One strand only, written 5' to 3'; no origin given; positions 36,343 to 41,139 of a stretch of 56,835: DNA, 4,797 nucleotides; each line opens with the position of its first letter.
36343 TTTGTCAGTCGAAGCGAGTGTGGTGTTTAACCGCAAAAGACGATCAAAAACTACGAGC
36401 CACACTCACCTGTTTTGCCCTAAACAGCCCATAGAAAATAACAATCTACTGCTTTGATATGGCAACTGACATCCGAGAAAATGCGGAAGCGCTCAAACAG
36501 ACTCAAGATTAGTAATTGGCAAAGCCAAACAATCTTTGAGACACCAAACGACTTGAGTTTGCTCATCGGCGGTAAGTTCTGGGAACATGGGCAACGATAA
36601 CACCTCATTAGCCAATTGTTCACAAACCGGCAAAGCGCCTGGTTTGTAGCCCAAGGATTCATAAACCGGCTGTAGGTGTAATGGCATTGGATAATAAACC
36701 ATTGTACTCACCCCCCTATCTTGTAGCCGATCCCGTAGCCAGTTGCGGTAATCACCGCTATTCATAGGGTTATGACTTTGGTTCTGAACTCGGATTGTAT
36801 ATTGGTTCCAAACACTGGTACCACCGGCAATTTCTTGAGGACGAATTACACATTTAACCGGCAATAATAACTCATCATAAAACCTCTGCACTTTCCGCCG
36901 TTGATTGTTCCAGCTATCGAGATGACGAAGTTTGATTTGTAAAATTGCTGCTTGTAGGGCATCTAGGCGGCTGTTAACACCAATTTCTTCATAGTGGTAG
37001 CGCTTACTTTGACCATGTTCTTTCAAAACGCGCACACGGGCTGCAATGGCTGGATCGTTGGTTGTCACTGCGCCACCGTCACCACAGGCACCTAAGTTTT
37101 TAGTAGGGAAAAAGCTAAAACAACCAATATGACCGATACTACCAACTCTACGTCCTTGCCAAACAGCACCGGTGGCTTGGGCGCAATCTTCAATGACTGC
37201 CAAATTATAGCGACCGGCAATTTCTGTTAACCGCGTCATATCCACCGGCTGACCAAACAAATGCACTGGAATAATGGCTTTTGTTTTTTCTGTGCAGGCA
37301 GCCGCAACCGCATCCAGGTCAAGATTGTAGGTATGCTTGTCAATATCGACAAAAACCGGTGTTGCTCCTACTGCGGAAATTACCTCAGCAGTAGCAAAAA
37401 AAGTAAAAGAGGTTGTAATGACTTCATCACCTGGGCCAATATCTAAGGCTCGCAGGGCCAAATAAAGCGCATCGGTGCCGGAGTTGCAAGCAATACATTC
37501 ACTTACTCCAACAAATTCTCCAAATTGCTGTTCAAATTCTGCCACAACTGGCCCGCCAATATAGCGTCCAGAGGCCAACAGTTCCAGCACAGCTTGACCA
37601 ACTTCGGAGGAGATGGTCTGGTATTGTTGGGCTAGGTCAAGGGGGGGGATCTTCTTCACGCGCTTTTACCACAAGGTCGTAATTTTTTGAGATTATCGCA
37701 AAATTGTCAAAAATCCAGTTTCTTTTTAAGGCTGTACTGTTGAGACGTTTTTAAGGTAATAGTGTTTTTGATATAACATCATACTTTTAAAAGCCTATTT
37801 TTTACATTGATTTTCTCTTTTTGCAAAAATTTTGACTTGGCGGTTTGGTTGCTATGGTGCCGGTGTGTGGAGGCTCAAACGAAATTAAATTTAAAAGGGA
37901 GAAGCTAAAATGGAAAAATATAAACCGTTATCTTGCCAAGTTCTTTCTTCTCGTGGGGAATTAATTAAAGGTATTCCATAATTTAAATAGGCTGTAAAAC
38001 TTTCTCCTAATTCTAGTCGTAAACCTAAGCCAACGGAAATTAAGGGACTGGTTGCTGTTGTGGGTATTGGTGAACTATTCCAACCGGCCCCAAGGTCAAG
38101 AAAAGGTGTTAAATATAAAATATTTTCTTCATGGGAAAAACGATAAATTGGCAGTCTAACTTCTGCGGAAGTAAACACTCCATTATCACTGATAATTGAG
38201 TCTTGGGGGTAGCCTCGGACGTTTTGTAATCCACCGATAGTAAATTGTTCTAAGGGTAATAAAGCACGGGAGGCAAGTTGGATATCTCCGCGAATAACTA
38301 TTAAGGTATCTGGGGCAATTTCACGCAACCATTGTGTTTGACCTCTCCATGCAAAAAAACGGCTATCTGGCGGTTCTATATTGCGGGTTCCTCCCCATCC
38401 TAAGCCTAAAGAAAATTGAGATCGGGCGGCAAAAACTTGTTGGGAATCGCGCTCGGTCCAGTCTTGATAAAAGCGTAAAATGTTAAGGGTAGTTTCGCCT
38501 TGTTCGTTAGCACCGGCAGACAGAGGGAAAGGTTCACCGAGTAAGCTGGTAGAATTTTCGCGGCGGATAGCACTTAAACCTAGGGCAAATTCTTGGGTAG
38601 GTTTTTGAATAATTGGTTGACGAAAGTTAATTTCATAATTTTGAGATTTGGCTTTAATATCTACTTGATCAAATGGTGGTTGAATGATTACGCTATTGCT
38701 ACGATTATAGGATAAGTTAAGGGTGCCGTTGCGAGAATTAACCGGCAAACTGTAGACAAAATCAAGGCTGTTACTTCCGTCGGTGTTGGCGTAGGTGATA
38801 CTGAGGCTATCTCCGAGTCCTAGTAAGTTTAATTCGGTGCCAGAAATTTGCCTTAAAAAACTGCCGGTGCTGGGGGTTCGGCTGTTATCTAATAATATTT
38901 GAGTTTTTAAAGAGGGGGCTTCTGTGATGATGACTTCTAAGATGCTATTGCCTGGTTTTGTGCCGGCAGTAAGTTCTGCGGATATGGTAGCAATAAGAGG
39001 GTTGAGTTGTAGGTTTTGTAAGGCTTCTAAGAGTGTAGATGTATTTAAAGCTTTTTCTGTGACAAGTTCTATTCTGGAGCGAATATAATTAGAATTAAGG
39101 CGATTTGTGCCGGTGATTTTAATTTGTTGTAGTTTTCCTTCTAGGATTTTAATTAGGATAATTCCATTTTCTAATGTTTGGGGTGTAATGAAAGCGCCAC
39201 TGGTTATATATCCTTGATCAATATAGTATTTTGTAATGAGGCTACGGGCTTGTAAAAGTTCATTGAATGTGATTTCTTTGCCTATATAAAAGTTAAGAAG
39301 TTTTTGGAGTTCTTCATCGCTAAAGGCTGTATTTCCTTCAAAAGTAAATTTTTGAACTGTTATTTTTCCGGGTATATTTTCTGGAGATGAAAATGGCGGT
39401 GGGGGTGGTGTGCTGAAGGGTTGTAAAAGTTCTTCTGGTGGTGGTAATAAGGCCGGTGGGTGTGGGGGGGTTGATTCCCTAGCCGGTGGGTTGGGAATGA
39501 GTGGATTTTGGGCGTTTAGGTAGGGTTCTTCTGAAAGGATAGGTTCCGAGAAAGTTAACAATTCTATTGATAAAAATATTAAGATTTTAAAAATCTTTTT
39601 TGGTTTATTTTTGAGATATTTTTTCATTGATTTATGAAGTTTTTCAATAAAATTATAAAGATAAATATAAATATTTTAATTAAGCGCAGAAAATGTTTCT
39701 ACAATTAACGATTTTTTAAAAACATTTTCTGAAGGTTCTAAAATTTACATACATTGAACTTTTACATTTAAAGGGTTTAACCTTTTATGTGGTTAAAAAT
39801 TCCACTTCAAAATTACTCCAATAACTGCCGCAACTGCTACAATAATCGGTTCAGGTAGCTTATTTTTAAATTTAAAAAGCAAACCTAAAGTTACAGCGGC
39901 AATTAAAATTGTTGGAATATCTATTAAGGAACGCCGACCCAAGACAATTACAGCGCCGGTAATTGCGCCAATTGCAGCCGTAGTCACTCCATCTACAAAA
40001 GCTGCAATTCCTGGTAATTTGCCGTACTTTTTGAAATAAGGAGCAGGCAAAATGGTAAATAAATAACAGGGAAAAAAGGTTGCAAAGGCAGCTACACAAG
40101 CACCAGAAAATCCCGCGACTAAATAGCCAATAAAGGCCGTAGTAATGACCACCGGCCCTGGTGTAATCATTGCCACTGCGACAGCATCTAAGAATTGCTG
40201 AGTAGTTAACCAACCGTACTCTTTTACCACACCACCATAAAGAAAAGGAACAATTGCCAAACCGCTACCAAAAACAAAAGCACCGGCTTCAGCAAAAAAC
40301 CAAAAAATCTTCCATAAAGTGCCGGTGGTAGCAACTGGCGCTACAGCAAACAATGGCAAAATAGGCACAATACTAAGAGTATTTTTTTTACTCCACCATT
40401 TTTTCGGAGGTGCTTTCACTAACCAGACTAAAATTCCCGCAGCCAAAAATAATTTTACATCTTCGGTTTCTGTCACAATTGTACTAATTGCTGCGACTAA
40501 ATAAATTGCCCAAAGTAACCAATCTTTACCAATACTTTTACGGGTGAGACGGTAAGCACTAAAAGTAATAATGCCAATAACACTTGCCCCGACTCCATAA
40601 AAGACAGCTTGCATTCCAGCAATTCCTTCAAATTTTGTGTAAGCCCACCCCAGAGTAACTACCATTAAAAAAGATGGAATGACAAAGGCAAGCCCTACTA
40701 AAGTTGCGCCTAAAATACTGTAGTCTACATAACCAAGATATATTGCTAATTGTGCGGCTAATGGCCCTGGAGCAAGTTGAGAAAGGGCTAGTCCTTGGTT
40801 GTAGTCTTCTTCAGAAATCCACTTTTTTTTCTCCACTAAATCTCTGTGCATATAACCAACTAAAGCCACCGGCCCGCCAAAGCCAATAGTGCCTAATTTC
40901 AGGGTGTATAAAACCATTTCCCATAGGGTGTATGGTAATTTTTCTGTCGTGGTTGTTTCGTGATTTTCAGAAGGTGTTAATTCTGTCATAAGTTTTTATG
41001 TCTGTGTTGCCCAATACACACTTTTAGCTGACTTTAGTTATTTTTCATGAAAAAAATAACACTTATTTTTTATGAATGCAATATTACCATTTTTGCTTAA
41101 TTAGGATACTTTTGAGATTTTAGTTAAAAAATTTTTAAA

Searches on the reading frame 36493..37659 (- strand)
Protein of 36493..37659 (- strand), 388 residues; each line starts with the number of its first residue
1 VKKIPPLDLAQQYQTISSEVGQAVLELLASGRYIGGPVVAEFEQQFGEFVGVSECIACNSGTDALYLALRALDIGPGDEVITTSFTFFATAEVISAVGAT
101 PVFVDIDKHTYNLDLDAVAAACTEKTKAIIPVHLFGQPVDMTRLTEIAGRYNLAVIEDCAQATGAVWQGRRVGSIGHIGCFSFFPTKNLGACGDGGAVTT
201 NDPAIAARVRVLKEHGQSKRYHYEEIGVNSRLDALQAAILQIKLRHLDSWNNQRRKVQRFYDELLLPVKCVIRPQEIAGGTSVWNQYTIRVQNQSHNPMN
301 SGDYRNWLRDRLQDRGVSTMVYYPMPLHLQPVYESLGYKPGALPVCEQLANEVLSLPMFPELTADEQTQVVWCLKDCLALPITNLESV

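Call 17: search_protein_families(library=pfam, proteins=[window:36493-37659:-], max_evalue=0.001)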
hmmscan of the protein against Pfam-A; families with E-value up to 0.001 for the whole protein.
window:36493-37659:- (388 aa): 4 families
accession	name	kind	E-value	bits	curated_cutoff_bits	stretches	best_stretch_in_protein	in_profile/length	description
PF01041.23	DegT_DnrJ_EryC1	-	4.5e-126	421.3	19.8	1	16-374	3-359/360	DegT/DnrJ/EryC1/StrS aminotransferase family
PF01053.26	Cys_Met_Meta_PP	-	2.1e-07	30.3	27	1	34-169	49-184/381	Cys/Met metabolism PLP-dependent enzyme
PF00155.27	Aminotran_1_2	-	1.6e-06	28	19.7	1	32-130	37-151/361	Aminotransferase class I and II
PF01212.27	Beta_elim_lyase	-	8.3e-05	22.5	27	1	33-218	28-229/288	Beta-eliminating lyase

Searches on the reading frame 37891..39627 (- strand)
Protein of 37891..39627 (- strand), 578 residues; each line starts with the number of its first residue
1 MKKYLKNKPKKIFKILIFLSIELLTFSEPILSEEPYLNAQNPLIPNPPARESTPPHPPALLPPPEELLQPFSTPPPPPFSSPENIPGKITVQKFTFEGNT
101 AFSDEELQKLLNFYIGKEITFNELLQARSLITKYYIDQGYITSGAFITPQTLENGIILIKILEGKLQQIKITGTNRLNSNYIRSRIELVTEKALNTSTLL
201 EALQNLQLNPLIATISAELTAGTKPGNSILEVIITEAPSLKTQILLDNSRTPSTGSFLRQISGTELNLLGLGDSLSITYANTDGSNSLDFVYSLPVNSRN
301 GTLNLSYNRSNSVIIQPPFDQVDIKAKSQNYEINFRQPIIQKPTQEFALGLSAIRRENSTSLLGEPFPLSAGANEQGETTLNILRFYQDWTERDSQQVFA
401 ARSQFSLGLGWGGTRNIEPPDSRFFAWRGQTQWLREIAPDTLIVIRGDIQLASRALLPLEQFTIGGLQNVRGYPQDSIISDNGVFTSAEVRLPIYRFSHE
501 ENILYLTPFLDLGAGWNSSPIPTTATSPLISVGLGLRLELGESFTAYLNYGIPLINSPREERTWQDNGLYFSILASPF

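Call 17: search_protein_families(library=pfam, proteins=[window:37891-39627:-], max_evalue=0.001)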
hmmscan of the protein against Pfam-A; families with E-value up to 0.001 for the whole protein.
window:37891-39627:- (578 aa): 4 families
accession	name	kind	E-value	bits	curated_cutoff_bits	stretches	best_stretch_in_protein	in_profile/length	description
PF03865.19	ShlB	-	5.7e-26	92.1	22.7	1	226-538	1-311/311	Haemolysin secretion/activation protein ShlB/FhaC/HecB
PF08479.16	POTRA_2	-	4.2e-21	75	24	1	90-164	2-76/76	POTRA domain, ShlB-type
PF01103.29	Omp85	-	1.1e-14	55.1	24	1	267-573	1-321/325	Omp85 superfamily domain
PF07244.20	POTRA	-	7.7e-13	49.4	21.3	1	90-145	2-57/79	Surface antigen variable number repeat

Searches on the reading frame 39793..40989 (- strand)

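Call 17: search_protein_families(library=pfam, proteins=[window:39793-40989:-], max_evalue=0.001)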
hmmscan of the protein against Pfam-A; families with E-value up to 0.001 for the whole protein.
window:39793-40989:- (398 aa): 1 family
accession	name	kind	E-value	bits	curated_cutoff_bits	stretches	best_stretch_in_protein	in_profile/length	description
PF02417.20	Chromate_transp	-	8.9e-78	260.5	28.6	2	23-188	1-165/166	Chromate transporter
